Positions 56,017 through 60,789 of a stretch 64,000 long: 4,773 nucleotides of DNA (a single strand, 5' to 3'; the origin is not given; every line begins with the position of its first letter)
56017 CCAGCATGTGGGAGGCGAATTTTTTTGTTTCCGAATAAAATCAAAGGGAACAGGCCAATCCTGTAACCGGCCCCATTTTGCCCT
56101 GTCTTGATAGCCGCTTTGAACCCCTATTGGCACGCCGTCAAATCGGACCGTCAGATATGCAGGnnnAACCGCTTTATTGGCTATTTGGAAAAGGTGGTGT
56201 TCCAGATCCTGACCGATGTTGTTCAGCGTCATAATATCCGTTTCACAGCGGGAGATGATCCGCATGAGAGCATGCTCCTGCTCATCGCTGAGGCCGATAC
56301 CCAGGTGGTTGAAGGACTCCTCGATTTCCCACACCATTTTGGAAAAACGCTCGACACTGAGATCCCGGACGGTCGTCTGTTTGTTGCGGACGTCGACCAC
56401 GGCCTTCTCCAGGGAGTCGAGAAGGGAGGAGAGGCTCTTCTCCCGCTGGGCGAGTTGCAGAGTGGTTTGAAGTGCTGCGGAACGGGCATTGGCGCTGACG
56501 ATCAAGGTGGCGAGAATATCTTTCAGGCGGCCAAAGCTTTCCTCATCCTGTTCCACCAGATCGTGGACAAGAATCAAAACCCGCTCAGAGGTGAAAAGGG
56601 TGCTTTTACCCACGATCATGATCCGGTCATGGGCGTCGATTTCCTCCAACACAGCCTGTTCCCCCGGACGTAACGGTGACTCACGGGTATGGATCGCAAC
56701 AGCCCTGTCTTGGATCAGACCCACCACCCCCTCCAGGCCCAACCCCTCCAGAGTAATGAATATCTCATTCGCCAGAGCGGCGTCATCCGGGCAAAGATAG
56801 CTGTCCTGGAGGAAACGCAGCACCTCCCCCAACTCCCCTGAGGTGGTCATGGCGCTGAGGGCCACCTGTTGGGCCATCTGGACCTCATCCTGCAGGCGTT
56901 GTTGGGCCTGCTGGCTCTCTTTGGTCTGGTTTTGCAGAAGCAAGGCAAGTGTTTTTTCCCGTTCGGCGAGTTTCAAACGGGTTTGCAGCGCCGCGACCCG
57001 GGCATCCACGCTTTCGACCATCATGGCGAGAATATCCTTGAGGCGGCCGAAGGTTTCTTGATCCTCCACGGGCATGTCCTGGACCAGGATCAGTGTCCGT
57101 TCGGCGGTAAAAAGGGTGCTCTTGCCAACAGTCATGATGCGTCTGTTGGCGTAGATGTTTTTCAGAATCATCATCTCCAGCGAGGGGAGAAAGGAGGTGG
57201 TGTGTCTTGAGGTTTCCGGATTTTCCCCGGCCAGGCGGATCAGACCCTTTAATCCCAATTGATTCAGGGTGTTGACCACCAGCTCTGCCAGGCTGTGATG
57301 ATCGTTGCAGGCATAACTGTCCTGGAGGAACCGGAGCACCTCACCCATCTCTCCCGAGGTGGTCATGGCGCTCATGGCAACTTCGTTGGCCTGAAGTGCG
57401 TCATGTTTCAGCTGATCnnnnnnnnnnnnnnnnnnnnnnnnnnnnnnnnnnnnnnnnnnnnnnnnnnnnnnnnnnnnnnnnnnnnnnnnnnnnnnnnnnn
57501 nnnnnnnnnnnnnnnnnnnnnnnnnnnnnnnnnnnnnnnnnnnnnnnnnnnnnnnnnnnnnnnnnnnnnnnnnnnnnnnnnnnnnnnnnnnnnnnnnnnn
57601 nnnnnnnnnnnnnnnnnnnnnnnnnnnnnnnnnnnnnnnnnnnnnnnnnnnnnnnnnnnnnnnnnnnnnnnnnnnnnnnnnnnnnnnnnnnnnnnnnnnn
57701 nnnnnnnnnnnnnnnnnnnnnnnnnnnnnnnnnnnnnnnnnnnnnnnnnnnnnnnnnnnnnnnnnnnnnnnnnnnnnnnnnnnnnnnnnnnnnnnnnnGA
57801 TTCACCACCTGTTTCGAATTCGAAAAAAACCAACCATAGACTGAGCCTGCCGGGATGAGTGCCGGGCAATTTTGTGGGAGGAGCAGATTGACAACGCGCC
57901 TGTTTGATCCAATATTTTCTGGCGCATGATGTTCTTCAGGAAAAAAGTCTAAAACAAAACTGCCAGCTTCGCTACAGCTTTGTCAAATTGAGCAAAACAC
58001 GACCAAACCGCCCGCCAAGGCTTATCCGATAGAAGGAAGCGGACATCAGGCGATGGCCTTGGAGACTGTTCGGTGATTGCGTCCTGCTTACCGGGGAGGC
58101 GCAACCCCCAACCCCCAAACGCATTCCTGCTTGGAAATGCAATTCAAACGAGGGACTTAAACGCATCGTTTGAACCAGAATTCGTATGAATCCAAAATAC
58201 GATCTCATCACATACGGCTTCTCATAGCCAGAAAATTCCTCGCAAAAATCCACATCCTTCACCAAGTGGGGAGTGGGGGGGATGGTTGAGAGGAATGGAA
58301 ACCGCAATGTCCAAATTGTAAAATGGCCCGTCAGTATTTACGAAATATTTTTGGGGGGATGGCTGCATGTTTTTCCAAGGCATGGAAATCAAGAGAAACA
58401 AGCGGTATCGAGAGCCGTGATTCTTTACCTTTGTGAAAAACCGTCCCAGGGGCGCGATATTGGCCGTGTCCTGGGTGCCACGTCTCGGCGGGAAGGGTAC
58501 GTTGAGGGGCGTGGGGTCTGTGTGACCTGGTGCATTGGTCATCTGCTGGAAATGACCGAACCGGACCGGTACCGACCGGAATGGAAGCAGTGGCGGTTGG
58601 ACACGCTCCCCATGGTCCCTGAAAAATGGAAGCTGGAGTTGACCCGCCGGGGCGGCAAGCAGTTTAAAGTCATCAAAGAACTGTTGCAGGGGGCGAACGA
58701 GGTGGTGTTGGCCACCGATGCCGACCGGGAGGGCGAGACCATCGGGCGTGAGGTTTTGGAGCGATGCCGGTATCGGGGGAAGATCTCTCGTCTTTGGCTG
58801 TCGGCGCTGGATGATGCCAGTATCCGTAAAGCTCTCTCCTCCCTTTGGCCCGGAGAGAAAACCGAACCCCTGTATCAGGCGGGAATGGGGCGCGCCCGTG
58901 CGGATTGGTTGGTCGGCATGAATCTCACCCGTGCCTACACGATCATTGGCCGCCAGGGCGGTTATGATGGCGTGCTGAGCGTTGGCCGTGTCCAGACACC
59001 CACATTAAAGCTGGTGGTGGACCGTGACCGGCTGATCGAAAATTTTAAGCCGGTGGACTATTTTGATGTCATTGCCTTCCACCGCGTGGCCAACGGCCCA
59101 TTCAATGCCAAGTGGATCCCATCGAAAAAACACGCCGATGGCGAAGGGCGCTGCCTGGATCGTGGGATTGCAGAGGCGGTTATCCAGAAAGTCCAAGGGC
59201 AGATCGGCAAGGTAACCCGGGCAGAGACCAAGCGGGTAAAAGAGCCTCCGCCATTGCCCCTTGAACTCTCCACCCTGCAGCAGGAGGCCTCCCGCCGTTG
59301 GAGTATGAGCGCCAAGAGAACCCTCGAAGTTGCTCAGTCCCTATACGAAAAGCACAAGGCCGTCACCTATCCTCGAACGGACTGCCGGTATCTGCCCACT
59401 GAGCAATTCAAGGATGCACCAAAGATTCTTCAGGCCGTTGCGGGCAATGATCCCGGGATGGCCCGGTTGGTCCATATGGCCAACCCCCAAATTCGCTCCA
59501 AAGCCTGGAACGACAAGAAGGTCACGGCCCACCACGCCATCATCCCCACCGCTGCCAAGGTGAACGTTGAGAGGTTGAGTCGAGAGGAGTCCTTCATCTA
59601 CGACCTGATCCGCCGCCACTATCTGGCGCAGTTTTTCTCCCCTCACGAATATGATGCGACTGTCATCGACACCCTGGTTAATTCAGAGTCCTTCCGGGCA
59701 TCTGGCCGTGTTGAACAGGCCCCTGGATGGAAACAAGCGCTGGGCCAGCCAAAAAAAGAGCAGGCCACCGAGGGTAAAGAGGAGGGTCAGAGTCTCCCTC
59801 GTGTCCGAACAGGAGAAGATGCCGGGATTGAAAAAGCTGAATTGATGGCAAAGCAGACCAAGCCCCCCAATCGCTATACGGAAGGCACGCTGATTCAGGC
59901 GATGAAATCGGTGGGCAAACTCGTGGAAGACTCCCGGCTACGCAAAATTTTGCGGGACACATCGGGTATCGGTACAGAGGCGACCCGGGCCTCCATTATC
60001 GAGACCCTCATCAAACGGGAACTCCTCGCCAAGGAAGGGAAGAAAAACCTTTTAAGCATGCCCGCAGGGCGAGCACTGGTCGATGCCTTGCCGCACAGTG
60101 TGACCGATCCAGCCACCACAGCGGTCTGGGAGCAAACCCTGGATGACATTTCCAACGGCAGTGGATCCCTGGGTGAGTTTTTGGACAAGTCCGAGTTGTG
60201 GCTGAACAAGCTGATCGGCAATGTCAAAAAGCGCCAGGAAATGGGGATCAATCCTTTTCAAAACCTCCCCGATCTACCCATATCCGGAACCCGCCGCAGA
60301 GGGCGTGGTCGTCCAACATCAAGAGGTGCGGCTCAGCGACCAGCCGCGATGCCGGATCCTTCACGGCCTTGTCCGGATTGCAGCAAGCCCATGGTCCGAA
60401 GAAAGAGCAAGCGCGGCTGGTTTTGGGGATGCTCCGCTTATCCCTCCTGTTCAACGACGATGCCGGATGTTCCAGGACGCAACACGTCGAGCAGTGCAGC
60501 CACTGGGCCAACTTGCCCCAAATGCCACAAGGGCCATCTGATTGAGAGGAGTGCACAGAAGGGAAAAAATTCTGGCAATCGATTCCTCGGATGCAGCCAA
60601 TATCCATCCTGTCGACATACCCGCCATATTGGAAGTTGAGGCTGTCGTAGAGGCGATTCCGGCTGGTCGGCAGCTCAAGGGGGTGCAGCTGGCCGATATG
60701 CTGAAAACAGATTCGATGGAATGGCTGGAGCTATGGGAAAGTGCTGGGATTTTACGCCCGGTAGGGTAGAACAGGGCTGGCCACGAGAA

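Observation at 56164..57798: Response regulator whose output is two tandem copies of an unassigned ~172-aa module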

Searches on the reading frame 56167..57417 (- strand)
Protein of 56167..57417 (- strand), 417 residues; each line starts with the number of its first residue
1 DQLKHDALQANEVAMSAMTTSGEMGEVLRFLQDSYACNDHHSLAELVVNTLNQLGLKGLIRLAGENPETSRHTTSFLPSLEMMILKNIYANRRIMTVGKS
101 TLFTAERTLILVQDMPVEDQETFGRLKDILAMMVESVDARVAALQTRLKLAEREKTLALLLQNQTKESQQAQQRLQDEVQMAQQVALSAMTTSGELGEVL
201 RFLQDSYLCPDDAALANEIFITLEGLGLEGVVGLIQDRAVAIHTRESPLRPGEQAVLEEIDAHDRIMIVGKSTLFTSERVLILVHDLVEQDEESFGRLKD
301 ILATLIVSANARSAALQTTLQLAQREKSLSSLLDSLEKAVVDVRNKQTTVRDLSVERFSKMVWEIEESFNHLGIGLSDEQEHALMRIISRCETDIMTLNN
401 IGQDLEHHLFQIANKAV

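Call 8: find_homologous_proteins(query=window:56167-57417:-)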
Query seq(417 aa) (417 aa): 8 proteins with E <= 0.001 among 8000 candidates.
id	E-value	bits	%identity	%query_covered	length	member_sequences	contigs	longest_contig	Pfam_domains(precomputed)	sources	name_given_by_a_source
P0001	2.3e-258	874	100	100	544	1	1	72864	PF00072.31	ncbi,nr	ncbi:MAG: response regulator [Magnetococcales bacterium]|nr:response regulator [Magnetococcales bact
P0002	1.4e-152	526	62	99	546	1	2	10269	PF00072.31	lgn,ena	-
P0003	1.2e-148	513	60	99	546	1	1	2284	PF00072.31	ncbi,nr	ncbi:MAG: response regulator [Magnetococcales bacterium]|nr:response regulator [Magnetococcales bact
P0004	2.6e-45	173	41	59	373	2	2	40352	PF00072.31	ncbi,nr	ncbi:MAG: response regulator [Magnetococcales bacterium]|nr:response regulator [Magnetococcales bact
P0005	4.0e-12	64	27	53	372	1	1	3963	PF00072.31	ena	-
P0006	7.4e-11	60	29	33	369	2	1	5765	PF00072.31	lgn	-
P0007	7.2e-9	53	28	41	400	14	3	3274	PF00072.31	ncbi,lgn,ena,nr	ncbi:MAG TPA: response regulator [Cellvibrionaceae bacterium]|nr:response regulator [Cellvibrionacea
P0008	1.0e-7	49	27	39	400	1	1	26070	PF00072.31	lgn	-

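Call 22: find_encoding_contigs(protein=P0004, flank=8000, max_places=2)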
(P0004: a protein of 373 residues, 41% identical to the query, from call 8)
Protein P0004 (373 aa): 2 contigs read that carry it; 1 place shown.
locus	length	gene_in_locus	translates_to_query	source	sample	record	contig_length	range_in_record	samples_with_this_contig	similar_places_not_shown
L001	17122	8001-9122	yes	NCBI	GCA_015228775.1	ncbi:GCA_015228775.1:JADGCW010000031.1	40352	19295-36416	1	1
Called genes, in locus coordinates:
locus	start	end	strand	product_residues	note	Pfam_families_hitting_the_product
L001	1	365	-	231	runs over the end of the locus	PF02163:Peptidase_M50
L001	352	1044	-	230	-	PF00005:ABC_tran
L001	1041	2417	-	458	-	PF00919:UPF0004, PF04055:Radical_SAM, PF18693:TRAM_2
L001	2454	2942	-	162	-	PF04461:YajQ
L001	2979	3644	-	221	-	PF03548:LolA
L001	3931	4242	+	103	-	PF01627:Hpt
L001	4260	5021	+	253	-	PF00072:Response_reg, PF00486:Trans_reg_C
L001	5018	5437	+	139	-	PF00072:Response_reg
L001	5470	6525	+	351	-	PF00814:TsaD, PF22521:HypF_C_2 (weak)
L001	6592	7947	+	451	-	PF00512:HisKA, PF02518:HATPase_c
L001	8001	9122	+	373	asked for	PF00072:Response_reg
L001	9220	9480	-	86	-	-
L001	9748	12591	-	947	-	PF05729:NACHT, PF13191:AAA_16, PF13401:AAA_22 (faint), PF13174:TPR_6 (faint), PF13374:TPR_10 (faint), PF13424:TPR_12 (faint), PF13432:TPR_16 (faint), PF12968:DUF3856 (faint), +1 more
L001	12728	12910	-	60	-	-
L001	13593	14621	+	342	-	PF01210:NAD_Gly3P_dh_N, PF02558:ApbA (weak), PF07479:NAD_Gly3P_dh_C, PF20618:GPD_NAD_C_bact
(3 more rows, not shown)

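Call 61: find_encoding_contigs(protein=P0002, flank=10000, max_places=2)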
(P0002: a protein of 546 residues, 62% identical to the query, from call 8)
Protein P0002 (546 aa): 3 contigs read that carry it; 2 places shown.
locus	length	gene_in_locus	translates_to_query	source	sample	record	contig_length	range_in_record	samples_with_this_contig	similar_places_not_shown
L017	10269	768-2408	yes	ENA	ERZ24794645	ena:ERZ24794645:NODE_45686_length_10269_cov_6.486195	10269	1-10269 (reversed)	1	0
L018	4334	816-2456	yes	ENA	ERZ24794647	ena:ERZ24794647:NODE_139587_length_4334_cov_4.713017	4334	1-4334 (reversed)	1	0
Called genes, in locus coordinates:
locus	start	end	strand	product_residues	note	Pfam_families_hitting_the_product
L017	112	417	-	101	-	-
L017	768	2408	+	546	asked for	PF00072:Response_reg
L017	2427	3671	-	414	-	PF01773:Nucleos_tra2_N, PF07670:Gate, PF07662:Nucleos_tra2_C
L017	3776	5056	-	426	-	PF00817:IMS, PF11799:IMS_C, PF13438:DUF4113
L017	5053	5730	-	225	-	PF01726:LexA_DNA_bind, PF00717:Peptidase_S24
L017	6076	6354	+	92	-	PF00216:Bac_DNA_binding, PF18291:HU-HIG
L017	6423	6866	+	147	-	PF11071:Nuc_deoxyri_tr3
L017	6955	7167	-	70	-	PF00313:CSD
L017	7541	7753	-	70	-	-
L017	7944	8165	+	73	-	-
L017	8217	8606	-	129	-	PF01641:SelR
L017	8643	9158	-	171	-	-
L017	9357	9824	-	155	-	PF00578:AhpC-TSA, PF08534:Redoxin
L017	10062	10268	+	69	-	?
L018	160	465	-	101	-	-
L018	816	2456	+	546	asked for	PF00072:Response_reg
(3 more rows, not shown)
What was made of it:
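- The two-module orthologue P0002 has entirely different neighbours (call 61).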

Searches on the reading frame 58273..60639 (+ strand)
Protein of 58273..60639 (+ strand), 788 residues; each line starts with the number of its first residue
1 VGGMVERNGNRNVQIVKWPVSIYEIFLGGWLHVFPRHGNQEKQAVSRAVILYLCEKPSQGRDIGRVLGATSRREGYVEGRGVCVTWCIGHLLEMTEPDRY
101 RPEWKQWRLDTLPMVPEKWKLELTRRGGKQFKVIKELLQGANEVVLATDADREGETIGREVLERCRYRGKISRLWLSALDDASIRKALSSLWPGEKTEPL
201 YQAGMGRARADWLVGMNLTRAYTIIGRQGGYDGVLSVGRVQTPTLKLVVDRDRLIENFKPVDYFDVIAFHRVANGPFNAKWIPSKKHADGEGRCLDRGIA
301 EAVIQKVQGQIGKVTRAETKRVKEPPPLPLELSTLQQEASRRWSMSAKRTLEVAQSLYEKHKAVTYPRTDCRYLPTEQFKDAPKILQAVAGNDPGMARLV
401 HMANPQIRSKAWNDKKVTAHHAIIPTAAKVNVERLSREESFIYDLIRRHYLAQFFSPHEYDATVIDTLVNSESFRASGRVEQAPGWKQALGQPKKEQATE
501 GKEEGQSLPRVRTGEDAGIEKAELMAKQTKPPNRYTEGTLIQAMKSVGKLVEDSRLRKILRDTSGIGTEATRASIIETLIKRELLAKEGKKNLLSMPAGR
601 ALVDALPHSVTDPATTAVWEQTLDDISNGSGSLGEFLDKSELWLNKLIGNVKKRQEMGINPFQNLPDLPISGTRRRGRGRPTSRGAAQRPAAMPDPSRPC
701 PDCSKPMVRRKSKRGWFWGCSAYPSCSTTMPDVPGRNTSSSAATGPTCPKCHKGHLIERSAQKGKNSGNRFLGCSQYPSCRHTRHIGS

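Call 15: search_protein_families(library=pfam, proteins=[window:58273-60639:+], max_evalue=0.001)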
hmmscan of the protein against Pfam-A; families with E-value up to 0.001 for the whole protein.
window:58273-60639:+ (788 aa): 3 families
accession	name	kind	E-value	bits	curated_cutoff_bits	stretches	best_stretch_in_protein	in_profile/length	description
PF01131.25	Topoisom_bac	-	9.3e-121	404.1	35.1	1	197-637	3-410/411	DNA topoisomerase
PF01396.24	Zn_ribbon_Top1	-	7.6e-21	74.1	32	2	699-732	3-36/39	Topoisomerase DNA binding C4 zinc finger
PF01751.28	Toprim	-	3.5e-14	53.2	23.1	1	51-176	2-93/96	Toprim domain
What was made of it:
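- Checked: A type IA topoisomerase gene lies at 58273-60639 (call 15).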

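Call 67: search_protein_families(library=padloc, proteins=[window:58273-60639:+], max_evalue=0.001)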
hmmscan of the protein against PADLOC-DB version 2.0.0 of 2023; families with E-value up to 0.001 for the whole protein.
window:58273-60639:+ (788 aa): 1 family
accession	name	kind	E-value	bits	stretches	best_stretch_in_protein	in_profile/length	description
PDLC02865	DpdF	-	2e-106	355.1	1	47-708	23-720/1499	DpdF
